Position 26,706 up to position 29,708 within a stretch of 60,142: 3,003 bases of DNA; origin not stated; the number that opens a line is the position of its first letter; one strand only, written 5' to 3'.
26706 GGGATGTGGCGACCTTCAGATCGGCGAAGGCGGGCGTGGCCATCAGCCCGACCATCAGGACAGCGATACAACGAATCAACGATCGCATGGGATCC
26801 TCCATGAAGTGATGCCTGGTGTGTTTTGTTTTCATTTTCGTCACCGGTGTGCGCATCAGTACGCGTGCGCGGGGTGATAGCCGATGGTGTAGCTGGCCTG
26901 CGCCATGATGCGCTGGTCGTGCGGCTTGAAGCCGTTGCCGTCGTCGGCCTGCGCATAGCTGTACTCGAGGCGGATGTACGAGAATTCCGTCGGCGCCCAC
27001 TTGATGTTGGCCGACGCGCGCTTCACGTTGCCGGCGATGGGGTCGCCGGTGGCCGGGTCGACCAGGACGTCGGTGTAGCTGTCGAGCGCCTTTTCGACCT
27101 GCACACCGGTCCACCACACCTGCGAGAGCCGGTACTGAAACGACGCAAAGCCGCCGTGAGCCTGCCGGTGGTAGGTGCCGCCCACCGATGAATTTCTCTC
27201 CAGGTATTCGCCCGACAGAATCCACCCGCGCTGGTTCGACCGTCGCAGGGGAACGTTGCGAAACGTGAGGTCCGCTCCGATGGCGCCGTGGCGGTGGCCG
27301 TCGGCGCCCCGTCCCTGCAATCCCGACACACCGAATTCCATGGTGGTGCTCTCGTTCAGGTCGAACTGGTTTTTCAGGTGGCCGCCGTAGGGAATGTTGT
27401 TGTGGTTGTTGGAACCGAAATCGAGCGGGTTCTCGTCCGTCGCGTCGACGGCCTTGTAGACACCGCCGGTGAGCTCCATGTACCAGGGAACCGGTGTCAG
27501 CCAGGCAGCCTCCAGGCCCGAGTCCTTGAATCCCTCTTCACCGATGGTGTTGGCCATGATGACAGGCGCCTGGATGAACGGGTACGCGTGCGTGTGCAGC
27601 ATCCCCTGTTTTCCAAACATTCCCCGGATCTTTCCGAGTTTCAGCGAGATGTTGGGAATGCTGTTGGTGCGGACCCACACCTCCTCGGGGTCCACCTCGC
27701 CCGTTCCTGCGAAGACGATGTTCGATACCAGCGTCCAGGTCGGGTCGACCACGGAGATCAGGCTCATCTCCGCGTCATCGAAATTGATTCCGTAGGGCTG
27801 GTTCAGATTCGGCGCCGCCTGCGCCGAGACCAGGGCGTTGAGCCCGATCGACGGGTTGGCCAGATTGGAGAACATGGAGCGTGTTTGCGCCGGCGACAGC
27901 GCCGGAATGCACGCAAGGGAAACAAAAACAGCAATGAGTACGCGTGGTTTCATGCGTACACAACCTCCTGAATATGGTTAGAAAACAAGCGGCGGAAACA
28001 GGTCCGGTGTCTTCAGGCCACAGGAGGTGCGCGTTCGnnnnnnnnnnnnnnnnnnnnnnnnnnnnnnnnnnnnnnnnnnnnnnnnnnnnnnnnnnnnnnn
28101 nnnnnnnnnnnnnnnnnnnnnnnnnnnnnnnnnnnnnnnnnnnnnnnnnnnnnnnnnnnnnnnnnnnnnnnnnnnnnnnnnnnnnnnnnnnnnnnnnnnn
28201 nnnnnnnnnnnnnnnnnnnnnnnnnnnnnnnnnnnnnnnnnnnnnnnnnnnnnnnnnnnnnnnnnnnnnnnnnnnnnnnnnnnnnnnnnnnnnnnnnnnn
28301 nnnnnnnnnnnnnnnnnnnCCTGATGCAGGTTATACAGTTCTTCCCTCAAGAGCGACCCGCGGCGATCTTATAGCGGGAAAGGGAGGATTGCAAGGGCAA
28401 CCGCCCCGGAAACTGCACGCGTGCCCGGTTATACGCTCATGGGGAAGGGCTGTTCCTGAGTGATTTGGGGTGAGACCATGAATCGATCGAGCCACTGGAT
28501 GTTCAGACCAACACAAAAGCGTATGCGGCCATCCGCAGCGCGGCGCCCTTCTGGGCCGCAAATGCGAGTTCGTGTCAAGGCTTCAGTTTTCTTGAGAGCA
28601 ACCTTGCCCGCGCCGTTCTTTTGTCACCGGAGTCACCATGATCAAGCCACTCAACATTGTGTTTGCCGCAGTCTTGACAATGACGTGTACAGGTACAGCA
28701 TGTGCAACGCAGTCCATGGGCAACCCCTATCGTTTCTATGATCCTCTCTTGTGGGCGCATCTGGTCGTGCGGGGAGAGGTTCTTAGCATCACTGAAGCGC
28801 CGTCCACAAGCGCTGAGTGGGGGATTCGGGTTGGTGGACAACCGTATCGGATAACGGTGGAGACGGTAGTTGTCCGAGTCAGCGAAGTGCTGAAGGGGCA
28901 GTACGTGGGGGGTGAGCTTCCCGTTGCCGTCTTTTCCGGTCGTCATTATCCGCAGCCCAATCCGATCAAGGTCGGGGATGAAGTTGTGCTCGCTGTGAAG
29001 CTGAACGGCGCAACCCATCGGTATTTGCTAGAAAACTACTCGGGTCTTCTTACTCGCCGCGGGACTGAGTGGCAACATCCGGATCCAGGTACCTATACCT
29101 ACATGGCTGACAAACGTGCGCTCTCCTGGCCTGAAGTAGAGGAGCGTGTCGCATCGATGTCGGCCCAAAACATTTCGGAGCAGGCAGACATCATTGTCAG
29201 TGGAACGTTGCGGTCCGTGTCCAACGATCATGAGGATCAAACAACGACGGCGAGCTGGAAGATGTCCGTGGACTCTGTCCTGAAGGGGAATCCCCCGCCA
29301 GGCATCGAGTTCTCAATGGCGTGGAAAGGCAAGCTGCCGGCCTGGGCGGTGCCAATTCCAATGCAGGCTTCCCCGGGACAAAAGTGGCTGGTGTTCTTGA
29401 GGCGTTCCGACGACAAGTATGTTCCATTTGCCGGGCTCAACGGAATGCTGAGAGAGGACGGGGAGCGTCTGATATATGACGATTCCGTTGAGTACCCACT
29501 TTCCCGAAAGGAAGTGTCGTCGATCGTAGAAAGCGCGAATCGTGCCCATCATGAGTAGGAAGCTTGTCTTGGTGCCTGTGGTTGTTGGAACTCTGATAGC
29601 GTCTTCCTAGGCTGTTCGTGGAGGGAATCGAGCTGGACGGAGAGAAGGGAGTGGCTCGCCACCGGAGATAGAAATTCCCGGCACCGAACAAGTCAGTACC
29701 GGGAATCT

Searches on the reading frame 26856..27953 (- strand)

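Call 40: search_protein_families(library=pfam, proteins=[window:26856-27953:-], max_evalue=0.01)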
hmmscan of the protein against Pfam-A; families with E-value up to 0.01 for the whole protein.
window:26856-27953:- (365 aa): 1 family
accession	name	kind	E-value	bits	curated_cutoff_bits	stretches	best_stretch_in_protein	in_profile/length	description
PF07642.17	BBP2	-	0.00056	19.7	26.2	1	203-356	182-332/339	Putative beta-barrel porin-2, OmpL-like. bbp2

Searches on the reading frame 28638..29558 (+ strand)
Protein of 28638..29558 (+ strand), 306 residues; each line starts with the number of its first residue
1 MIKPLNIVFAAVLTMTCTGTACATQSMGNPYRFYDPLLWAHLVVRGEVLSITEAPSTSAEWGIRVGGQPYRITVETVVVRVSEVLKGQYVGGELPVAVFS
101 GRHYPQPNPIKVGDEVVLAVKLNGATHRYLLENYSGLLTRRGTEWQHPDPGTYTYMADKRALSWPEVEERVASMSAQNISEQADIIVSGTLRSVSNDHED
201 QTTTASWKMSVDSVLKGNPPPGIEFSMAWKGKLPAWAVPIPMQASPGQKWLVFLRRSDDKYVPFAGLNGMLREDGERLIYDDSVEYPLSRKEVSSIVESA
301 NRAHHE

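Call 12: search_protein_families(library=pfam, proteins=[window:28638-29558:+], max_evalue=0.01)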
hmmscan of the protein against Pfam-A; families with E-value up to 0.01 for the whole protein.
window:28638-29558:+ (306 aa): 0 families

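Call 13: search_protein_families(library=ncbifam, proteins=[window:28638-29558:+], max_evalue=0.01)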
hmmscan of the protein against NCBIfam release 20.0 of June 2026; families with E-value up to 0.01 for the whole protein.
window:28638-29558:+ (306 aa): 0 families

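Call 33: find_related_loci(query=window:28638-29558:+, collection=metagenome_contigs, flank=10000)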
Query window:28638-29558:+ (306 aa) in metagenome_contigs; peptide patterns used: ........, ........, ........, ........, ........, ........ (x = any residue, [..] = any of these).
52 stretches matched a pattern; 2 encode a relative of the query (tblastn E <= 1e-3); 2 distinct loci.
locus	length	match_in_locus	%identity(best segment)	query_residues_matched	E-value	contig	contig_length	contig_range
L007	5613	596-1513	100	1-306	0e+0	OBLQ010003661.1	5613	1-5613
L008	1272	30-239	30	200-274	1e-5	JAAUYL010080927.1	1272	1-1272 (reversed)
